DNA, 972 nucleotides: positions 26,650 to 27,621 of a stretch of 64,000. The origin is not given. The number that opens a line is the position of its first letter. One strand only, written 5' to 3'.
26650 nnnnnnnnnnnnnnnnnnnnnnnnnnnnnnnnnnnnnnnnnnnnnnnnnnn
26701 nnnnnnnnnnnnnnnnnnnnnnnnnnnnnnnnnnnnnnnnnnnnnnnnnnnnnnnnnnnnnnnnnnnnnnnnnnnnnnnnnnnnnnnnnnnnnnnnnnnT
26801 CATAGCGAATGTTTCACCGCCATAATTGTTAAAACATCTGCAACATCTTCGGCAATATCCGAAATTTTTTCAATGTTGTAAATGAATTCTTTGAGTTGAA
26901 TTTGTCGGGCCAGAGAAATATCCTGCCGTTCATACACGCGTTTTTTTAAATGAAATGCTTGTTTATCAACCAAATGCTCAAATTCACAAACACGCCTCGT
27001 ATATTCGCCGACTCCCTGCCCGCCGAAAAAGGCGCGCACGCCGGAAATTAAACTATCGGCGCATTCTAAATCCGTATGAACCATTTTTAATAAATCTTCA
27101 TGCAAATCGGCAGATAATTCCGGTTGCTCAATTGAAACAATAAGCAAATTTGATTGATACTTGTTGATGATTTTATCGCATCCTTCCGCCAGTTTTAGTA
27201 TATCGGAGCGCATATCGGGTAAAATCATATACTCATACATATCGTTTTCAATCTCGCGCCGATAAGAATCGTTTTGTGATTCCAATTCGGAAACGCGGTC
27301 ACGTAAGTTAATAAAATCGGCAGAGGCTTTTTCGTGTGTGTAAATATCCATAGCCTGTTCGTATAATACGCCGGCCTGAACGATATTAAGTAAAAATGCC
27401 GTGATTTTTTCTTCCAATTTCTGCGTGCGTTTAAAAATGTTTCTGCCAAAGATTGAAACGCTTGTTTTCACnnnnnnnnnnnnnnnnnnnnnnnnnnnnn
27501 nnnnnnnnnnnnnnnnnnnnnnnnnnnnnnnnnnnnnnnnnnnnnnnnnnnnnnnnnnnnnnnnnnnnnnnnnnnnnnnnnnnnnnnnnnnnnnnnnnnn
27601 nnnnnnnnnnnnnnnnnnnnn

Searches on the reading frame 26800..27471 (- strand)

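Call 8: search_protein_families(library=pfam, proteins=[window:26800-27471:-], max_evalue=0.01)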
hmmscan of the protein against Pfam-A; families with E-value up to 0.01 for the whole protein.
window:26800-27471:- (223 aa): 2 families
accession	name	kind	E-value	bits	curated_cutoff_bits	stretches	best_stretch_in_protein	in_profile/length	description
PF01865.21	PhoU_div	-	5.7e-23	81.8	24.4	1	19-219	9-213/214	Protein of unknown function DUF47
PF14938.12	SNAP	-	0.00071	19.6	25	1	28-93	129-192/282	Soluble NSF attachment protein, SNAP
